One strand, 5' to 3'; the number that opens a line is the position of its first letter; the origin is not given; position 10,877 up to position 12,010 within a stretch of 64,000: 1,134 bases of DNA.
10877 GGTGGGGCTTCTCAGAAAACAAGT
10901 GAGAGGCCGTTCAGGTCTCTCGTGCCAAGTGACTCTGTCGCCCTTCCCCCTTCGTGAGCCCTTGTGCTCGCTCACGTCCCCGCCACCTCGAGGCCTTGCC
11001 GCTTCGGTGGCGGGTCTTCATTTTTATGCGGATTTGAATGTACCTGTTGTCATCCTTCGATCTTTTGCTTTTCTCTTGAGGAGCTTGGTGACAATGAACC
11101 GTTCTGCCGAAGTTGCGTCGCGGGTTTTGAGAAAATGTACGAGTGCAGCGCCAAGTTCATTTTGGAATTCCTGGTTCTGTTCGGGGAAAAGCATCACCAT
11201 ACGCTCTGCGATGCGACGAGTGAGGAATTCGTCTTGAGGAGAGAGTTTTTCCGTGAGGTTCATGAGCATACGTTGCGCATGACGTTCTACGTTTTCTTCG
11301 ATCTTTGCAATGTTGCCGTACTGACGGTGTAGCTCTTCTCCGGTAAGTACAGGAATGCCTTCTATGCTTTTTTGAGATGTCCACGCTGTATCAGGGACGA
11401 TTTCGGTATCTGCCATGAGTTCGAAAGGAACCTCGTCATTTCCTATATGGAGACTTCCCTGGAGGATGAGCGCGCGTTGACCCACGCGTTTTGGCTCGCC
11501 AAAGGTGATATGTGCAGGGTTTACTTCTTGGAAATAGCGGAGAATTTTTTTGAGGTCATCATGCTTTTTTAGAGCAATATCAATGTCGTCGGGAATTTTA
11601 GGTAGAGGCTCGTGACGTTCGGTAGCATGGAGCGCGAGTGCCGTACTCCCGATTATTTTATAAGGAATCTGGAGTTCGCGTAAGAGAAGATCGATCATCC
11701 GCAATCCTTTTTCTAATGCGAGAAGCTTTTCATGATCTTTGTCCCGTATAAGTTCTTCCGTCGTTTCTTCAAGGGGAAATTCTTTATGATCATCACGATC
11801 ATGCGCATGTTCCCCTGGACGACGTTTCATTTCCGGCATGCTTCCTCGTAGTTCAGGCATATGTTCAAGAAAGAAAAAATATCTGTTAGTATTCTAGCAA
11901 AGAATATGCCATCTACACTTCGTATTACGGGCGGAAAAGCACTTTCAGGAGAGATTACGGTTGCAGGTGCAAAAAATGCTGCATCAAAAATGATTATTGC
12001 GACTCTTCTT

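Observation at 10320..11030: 700 bp convergent intergenic region: promoter, terminator/antiterminator pair and a GC-rich segment with no recognisable RNA family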

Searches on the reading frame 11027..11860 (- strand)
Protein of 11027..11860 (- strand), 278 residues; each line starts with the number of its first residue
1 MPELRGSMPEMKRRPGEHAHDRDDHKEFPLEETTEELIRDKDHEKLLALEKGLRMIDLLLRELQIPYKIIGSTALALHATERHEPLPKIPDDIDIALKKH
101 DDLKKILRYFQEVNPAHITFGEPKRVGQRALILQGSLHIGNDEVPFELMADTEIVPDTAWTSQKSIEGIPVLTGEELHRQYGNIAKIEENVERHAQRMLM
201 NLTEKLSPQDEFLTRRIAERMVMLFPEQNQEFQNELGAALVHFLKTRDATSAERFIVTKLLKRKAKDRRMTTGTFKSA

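Call 17: find_related_loci(query=window:11027-11860:-, collection=genome_contigs, flank=6000)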
Query window:11027-11860:- (278 aa) in genome_contigs; peptide patterns used: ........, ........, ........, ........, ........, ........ (x = any residue, [..] = any of these).
119 stretches matched a pattern, but none encodes a relative of the query by tblastn (E <= 1e-3).

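Call 18: search_protein_families(library=pfam, proteins=[window:11027-11860:-], max_evalue=1)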
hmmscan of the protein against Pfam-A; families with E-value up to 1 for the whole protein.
window:11027-11860:- (278 aa): 1 family
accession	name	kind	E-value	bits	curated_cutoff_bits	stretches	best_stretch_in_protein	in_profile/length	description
PF20865.2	FAM186A-B_C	-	0.025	14.9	37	1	179-269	84-173/229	FAM186A/B, C-terminal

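Call 19: find_homologous_proteins(query=window:11027-11860:-, max_evalue=0.001)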
Query window:11027-11860:- (278 aa): 3 proteins with E <= 0.001 among 1399 candidates.
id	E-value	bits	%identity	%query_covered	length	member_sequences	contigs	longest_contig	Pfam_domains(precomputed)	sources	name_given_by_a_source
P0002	1.8e-178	610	100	100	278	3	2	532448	-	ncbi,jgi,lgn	jgi:hypothetical protein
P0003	7.1e-152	523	89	97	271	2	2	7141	-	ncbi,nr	ncbi:hypothetical protein EBT31_12095 [bacterium]|nr:hypothetical protein [bacterium] NBX49328.1 hyp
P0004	2.9e-55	206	44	86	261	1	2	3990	-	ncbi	-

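Call 20: find_encoding_contigs(protein=P0003, flank=10000)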
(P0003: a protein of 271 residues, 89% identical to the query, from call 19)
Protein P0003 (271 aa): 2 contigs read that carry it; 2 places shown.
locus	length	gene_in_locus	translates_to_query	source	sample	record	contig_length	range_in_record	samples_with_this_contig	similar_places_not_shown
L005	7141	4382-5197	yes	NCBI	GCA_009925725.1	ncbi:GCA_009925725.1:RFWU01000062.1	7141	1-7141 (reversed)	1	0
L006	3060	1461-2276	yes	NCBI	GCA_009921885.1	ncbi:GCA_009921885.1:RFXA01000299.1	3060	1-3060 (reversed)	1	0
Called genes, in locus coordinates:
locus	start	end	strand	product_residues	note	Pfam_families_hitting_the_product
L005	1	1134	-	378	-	PF00009:GTP_EFTU, PF22042:EF-G_D2, PF03144:GTP_EFTU_D2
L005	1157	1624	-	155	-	PF00177:Ribosomal_S7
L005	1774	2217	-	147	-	PF00164:Ribosom_S12_S23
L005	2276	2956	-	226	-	PF02163:Peptidase_M50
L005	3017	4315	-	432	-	PF00275:EPSP_synthase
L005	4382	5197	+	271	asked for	-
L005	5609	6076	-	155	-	PF00334:NDK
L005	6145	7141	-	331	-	PF00753:Lactamase_B, PF12706:Lactamase_B_2 (faint)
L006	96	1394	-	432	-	PF00275:EPSP_synthase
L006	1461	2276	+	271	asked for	-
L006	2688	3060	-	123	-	PF00334:NDK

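Call 21: find_encoding_contigs(protein=P0004, flank=10000)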
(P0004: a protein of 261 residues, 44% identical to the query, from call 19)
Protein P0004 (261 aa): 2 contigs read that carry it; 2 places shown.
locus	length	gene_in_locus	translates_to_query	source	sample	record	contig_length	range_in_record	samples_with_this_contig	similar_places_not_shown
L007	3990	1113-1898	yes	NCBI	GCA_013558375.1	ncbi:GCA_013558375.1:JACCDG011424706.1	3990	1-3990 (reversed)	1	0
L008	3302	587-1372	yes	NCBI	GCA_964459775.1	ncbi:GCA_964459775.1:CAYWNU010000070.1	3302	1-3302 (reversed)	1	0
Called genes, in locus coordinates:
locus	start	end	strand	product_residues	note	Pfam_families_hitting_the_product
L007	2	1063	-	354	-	?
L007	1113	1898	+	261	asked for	-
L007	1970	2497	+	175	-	-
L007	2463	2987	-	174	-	PF00334:NDK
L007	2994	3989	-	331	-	?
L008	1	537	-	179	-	?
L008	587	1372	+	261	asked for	-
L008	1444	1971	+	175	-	-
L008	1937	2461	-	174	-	PF00334:NDK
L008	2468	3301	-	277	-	?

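Call 22: find_encoding_contigs(protein=P0002, flank=3000)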
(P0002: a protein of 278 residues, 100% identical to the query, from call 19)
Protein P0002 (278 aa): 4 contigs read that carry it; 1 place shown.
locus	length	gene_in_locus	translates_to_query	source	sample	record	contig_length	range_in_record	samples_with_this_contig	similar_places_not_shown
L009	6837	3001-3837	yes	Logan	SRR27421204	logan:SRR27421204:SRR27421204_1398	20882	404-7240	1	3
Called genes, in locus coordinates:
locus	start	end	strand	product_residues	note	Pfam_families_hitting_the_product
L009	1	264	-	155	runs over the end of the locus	PF00177:Ribosomal_S7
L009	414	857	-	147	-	PF00164:Ribosom_S12_S23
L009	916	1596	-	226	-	PF02163:Peptidase_M50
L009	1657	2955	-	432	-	PF00275:EPSP_synthase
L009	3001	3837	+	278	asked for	-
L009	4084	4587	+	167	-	-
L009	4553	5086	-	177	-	PF00334:NDK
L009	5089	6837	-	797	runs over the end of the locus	PF13567:DUF4131, PF03772:Competence, PF00753:Lactamase_B, PF12706:Lactamase_B_2 (weak)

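Call 59: search_protein_families(library=ncbifam, proteins=[window:11027-11860:-], max_evalue=1)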
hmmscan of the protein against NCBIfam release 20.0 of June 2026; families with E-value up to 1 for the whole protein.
window:11027-11860:- (278 aa): 0 families
